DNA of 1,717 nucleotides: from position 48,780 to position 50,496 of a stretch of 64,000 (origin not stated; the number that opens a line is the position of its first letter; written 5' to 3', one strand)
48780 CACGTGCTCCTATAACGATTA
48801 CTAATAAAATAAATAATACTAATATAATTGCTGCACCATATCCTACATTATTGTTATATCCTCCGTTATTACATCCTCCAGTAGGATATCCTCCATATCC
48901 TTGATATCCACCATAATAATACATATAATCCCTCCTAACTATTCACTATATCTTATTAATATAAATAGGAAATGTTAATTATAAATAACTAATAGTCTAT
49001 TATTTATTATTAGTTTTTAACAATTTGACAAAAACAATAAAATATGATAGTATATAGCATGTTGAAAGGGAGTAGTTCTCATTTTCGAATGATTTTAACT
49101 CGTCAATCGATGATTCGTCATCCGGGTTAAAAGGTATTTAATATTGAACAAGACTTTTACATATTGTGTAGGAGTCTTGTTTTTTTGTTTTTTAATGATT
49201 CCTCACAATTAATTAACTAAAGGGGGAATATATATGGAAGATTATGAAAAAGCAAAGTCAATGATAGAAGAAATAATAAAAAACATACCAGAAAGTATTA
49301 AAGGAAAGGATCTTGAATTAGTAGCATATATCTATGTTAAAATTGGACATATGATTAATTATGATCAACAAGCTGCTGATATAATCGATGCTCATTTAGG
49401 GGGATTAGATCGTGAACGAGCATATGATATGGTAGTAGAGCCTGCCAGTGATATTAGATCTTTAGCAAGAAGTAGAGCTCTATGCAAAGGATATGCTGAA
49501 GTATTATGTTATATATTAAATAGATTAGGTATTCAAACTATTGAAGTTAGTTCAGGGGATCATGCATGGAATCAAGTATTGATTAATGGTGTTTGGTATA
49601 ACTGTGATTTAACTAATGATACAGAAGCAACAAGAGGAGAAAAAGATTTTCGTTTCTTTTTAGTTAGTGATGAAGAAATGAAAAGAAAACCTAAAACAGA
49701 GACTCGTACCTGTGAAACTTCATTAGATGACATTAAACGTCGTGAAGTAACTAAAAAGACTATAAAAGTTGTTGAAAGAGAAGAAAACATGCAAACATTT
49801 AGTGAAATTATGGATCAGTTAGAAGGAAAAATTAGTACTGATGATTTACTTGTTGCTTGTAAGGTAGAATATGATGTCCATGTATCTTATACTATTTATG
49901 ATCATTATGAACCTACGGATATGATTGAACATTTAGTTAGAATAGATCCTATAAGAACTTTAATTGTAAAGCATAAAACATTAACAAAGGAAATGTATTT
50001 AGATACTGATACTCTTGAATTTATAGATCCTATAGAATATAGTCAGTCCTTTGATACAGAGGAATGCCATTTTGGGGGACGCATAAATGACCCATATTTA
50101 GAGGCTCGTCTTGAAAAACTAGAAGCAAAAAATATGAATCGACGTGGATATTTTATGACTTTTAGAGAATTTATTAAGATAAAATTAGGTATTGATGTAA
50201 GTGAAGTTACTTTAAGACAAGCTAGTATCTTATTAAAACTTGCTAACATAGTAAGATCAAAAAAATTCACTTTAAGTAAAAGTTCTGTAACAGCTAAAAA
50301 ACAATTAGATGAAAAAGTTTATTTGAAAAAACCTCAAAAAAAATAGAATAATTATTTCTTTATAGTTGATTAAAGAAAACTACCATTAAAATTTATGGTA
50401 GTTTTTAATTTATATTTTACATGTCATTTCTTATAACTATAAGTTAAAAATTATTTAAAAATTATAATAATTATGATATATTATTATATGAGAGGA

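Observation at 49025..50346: Mn2+ (yybP-ykoY) riboswitch apparently controlling a cytoplasmic transglutaminase-like protein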

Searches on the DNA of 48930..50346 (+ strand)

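Call 4: search_rna_families(source=window, start=48930, end=49260, threshold=evalue, max_evalue=10, show_alignments=5)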
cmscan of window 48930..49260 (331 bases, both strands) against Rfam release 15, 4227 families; matches with E-value up to 10: 3.
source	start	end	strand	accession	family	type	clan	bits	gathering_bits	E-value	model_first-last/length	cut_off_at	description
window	49038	49143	+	RF00529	snoMe28S-Am2589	Gene; snRNA; snoRNA; CD-box;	-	20.5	37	0.98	1-109/109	no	Small nucleolar RNA Me28S-Am2589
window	49113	49206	+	RF02436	SpF43_sRNA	Gene; sRNA;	-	19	70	0.28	1-99/99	no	Streptococcus sRNA SpF43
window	49097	49183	-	RF01848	ACEA_U3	Gene; snRNA; snoRNA; CD-box;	CL00100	17.6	55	0.24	1-209/209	no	ACEA small nucleolar RNA U3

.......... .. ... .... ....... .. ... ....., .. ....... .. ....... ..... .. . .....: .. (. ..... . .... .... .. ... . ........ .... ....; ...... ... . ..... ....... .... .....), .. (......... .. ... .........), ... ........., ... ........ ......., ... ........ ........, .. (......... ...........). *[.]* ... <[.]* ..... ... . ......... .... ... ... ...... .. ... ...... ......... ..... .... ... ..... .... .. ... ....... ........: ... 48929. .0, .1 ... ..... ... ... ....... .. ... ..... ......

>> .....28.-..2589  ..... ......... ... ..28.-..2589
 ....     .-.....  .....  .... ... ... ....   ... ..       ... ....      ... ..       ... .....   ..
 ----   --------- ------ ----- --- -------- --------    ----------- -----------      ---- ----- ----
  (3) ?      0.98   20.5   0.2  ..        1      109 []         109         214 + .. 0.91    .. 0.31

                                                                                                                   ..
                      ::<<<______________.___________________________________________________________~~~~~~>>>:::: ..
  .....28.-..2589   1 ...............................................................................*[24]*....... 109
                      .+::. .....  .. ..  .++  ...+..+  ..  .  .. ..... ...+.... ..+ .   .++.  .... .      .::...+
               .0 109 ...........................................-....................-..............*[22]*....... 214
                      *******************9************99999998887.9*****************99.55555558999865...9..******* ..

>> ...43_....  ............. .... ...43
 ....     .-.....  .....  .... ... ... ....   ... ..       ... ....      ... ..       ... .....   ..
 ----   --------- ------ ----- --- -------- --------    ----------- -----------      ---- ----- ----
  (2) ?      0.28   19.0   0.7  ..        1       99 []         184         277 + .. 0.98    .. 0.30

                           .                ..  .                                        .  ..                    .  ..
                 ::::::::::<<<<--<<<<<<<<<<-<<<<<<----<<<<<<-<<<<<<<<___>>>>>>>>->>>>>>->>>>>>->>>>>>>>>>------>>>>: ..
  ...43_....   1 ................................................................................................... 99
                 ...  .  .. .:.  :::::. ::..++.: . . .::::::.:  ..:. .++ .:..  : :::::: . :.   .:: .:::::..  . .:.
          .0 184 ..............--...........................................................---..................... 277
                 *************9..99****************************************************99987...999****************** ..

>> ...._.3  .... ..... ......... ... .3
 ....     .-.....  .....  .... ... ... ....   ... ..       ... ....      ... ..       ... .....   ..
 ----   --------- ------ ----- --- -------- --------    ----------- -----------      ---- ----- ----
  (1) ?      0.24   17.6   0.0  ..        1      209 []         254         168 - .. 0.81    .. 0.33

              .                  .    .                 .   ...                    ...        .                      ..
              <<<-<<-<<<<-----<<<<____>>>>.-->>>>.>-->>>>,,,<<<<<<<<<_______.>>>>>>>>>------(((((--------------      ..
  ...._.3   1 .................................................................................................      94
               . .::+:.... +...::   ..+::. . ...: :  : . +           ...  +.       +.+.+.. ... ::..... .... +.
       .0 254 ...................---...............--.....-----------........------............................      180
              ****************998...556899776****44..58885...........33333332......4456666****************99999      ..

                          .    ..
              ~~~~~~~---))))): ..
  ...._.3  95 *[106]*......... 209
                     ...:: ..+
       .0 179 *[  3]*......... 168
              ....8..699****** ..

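Call 7: search_rna_families(source=window, start=49058, end=49165, threshold=evalue, max_evalue=10, show_alignments=6)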
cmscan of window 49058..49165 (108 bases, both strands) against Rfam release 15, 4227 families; matches with E-value up to 10: 3.
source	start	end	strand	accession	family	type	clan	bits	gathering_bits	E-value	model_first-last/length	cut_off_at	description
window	49099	49160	-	RF02153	NBR2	Gene; lncRNA;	-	18.8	40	0.59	1-63/63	no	Neighbour of BRCA1 gene 2 converved region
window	49117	49165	+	RF00696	mir-203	Gene; miRNA;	-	10.5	65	6.6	1-50/80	3'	mir-203 microRNA precursor family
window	49121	49165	-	RF00125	IS128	Gene; sRNA;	-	9.1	80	8.3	80-209/209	5'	IS128 RNA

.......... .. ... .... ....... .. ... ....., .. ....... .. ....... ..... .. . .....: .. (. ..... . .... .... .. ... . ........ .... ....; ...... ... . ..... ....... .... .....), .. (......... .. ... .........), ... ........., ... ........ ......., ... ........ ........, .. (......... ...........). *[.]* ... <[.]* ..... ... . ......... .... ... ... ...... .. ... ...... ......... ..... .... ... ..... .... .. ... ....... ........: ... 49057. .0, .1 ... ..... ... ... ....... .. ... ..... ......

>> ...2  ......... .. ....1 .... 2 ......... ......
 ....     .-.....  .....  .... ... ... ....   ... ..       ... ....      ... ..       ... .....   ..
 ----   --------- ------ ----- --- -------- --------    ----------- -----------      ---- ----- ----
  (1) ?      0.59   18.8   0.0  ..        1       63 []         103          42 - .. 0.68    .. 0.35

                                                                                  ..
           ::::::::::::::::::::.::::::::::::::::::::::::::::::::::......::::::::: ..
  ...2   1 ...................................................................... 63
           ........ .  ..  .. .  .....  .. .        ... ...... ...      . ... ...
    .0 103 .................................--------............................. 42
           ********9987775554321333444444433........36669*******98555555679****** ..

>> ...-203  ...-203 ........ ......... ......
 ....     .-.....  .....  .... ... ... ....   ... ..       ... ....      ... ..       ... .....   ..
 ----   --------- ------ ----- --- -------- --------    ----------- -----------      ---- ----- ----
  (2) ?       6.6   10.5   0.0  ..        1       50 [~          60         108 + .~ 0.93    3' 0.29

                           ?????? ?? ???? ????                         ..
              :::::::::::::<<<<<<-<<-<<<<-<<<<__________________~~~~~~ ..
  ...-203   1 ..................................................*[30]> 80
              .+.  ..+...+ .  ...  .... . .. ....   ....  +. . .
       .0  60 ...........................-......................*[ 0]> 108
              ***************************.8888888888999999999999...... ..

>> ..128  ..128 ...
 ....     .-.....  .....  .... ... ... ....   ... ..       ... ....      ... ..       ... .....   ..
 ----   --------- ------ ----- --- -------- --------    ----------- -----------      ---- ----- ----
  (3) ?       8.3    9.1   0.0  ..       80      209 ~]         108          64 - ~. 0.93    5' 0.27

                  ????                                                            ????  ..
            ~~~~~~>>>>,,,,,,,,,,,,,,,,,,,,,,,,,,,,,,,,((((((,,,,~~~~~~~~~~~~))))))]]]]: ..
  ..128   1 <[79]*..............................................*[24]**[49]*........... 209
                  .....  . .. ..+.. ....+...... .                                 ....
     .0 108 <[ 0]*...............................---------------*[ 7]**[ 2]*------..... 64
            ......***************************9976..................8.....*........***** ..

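Call 44: search_with_rna_model(model_id=R1, sources=[L003, L004, L005, L006, L128, L129, L130, L131, L132], max_evalue=10)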
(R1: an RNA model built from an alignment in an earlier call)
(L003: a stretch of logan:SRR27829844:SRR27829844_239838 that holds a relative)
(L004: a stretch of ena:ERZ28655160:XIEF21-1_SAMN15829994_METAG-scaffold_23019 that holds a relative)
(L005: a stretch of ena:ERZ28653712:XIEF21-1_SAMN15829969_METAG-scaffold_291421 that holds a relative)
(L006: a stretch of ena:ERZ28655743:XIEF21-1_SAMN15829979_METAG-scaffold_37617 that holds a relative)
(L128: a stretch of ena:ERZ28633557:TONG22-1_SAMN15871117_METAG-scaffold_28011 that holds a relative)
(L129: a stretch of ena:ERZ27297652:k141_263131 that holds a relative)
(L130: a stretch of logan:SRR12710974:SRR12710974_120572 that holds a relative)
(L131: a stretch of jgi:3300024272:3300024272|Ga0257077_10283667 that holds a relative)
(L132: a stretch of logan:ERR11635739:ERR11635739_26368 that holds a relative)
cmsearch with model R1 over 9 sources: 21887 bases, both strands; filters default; matches with E-value up to 10: 0.
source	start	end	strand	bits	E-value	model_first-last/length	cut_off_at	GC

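Call 71: search_with_rna_model(model_id=R1, sources=[L133, L134, L135, L136, L137, L138, L139, L140, L141, L142, L143, L144, L145, L146, L147, L148, L149, L150, L151, L152, L153, L154, L155, L156, L157, L158, L159, L160, L161, L162, L163, L164, L165, L166, L167, L168, L169, L170, L171, L172, L173, L174, L175, L176, L177, L178, L179, L180, L181, L182, L183, L184, L185, L186, L187, L188, L189, L190, L191, L192, L193, L194, L195, L196, L197, L198, L199, L200, L201, L202, L203, L204, L205, L206, L207, L208, L209, L210, L211, L212], max_evalue=10, show_alignments=4)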
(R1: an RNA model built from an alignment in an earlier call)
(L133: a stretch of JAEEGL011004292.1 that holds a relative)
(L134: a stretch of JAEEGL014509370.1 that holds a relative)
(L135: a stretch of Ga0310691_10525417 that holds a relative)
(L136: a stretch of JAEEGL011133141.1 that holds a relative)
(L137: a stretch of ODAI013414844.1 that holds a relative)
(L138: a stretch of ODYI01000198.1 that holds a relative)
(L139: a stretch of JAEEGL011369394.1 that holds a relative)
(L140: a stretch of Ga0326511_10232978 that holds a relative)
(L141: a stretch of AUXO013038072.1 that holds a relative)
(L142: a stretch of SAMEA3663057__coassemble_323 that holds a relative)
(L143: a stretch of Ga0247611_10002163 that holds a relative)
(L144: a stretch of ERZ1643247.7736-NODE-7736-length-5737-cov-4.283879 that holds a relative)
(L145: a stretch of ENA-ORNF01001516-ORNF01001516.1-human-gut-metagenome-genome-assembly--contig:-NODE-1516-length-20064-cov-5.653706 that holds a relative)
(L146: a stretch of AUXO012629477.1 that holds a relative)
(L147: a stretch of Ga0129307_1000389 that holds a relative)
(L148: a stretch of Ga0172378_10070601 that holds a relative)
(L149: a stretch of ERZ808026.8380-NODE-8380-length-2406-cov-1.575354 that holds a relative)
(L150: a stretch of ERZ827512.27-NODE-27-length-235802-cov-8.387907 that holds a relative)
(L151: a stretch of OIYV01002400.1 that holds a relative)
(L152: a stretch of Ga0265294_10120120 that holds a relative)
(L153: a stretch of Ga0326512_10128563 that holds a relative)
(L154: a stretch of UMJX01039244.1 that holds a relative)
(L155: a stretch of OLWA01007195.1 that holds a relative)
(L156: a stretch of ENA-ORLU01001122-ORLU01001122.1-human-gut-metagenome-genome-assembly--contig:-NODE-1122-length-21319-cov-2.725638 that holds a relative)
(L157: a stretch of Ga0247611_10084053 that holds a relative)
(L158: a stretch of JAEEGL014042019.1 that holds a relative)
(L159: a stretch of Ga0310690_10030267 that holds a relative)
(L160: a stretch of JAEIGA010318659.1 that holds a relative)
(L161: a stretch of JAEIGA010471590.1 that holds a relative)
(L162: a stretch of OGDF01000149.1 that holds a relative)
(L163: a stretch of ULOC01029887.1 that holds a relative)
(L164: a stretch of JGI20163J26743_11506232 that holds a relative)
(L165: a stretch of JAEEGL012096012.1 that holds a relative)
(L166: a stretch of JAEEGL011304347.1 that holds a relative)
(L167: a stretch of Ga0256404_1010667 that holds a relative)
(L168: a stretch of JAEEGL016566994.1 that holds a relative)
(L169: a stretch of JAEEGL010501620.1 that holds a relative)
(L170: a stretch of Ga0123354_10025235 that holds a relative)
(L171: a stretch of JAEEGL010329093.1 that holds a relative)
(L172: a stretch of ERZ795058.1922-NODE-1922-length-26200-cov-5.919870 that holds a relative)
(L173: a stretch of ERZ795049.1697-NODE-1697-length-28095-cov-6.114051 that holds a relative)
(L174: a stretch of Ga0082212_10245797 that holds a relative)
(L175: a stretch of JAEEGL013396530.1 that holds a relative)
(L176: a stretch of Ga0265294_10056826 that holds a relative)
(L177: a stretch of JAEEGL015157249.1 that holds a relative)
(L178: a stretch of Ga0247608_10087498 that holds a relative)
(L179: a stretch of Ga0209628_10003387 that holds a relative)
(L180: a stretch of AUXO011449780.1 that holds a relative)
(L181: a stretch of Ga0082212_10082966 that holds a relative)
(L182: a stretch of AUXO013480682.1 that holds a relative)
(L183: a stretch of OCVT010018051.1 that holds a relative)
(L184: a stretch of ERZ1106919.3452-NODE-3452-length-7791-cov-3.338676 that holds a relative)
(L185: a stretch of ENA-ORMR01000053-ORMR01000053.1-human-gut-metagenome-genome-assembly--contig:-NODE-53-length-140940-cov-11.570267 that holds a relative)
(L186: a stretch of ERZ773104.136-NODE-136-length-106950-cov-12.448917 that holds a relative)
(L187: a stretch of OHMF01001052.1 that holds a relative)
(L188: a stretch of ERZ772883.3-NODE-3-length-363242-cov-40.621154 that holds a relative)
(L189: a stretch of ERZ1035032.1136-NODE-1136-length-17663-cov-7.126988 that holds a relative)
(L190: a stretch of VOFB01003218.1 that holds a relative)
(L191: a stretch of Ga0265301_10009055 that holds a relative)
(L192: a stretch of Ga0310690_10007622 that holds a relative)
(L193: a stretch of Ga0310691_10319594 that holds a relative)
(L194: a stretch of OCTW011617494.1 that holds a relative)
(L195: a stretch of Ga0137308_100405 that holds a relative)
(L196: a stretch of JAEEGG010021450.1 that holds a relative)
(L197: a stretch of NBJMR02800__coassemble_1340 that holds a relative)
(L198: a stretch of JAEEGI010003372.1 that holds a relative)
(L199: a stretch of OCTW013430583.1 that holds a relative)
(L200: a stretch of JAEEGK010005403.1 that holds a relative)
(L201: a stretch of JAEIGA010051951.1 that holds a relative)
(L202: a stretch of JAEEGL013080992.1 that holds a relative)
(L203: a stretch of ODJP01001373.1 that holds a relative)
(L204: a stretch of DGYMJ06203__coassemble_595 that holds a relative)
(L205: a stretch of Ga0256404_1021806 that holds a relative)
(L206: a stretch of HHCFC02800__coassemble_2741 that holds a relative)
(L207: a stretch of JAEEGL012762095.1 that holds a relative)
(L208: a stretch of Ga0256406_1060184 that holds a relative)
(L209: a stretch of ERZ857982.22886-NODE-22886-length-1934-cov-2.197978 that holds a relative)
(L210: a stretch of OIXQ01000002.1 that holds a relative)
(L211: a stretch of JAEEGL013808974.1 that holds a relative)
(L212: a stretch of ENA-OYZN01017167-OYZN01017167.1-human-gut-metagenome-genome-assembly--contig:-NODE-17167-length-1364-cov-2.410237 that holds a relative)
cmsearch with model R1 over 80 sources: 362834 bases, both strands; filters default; matches with E-value up to 10: 1.
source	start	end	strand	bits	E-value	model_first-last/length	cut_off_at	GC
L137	1824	1913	+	42.5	1e-09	1-106/106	no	0.38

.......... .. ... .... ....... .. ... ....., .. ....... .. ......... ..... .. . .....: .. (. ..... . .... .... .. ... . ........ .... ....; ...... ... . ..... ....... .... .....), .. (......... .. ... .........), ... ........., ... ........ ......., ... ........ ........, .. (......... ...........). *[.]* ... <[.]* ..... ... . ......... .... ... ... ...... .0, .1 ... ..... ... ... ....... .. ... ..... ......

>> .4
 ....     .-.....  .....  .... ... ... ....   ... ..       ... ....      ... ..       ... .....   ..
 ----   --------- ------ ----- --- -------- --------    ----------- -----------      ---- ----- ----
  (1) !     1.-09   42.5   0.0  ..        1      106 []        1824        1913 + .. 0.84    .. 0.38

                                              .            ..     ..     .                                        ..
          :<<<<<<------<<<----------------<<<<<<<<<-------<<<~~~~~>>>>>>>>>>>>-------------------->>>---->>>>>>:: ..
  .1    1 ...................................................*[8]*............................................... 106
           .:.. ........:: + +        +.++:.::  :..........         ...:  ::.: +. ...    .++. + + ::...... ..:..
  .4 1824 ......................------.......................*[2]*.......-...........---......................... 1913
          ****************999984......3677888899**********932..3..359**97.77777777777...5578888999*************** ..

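Call 90: search_with_rna_model(model_id=R1, sources=[L213, L214, L215, L216, L217, L218, L219, L220, L221, L222, L137], max_evalue=10, make_alignment=true)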
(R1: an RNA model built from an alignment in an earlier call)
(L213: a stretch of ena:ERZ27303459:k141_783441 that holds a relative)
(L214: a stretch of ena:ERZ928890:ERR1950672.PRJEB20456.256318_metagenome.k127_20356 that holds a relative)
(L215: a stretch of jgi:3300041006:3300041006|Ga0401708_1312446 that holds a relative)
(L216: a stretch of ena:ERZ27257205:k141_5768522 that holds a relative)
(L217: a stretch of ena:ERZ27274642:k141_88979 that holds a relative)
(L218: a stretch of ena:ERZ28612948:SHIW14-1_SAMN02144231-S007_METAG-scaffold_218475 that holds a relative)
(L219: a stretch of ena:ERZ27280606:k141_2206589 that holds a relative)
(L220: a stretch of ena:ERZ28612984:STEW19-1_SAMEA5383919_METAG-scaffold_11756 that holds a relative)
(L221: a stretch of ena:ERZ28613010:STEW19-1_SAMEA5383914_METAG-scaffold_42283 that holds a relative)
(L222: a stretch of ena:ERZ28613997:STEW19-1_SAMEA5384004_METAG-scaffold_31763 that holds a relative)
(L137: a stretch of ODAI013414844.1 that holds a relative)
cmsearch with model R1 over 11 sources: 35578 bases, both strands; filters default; matches with E-value up to 10: 11.
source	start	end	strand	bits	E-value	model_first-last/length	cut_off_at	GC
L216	1329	1421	+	54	3.4e-14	1-106/106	no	0.37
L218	1329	1421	+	54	3.4e-14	1-106/106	no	0.37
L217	1209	1301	+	53.5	5e-14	1-106/106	no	0.37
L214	1333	1421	+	43.8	4e-11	1-106/106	no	0.3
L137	1824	1913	+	42.5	1e-10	1-106/106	no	0.38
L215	576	665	+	40.9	3e-10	1-106/106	no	0.37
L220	1321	1416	+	36.4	6.8e-09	1-106/106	no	0.39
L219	1322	1417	+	35.3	1.4e-08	1-106/106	no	0.4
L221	1321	1416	+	34.6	2.4e-08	1-106/106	no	0.4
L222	1178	1273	+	34.6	2.4e-08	1-106/106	no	0.4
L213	1318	1423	+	33.2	6e-08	1-106/106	no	0.29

Alignment A6: 11 matches aligned to the model, 110 columns, each read 5' to 3' on its own strand. Consensus structure (alignment columns), stored with it:
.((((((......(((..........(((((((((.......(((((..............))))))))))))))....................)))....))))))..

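Call 92: search_rna_families(sources=[L213, L214, L215, L216, L219, L137], threshold=evalue, max_evalue=10)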
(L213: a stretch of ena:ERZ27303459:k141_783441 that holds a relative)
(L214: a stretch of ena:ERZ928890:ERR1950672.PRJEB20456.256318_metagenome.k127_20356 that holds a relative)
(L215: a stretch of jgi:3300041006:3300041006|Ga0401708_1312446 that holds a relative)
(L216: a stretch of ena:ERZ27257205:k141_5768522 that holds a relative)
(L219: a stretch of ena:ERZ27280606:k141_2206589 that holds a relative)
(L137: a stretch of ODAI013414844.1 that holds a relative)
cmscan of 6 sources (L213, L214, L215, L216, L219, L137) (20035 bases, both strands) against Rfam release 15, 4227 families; matches with E-value up to 10: 14.
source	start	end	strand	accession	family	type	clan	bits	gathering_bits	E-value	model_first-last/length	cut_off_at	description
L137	3113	3301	+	RF00230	T-box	Cis-reg; leader;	-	102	93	7.3e-22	1-219/219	no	T-box leader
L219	1884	1953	+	RF02083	OrzO-P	Gene; antitoxin;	-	28.4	60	0.65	1-76/76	no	OrzO-P RNA antitoxin family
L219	1919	1990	-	RF02029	sraA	Gene; sRNA;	-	27.3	56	1.6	1-95/95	no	sraA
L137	560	629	-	RF02293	TtnuCD17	Gene; snRNA; snoRNA; CD-box;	-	27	75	2.9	1-68/68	no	Tetrahymena snoRNA TtnuCD17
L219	247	337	+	RF00267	snoR64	Gene; snRNA; snoRNA; CD-box;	-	26.5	45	0.34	1-94/94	no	Small nucleolar RNA R64/Z200 family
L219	2541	2655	+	RF03933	MIR6445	Gene; miRNA;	-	26.2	100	0.21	1-117/117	no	MIR6445 microRNA precursor family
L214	1444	1521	+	RF00972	mir-651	Gene; miRNA;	-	23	106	1.5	1-86/86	no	mir-651 microRNA precursor family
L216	874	927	+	RF02441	SpF61_sRNA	Gene; sRNA;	-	22.9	60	9.9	1-58/58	no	Streptococcus sRNA SpF61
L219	1882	1953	+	RF02057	STnc40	Gene; sRNA;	-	22.2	45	7.7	1-70/70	no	Salmonella enterica sRNA STnc40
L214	1939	1987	+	RF01403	STnc290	Gene; sRNA;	-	21.9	60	7.7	1-65/65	no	STnc290 Hfq binding RNA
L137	2806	2862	+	RF01150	sR11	Gene; snRNA; snoRNA; CD-box;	-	21.3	39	3.9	1-57/57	no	Small nucleolar RNA sR11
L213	3200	3275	+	RF02436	SpF43_sRNA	Gene; sRNA;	-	19.8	70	9.6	1-99/99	no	Streptococcus sRNA SpF43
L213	3221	3323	+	RF01487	rliI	Gene; sRNA;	-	19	45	0.4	39-147/239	no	Listeria sRNA rliI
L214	1441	1518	+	RF03707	mir-1892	Gene; miRNA;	-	19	86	9.5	1-80/80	no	mir-1892 microRNA precursor family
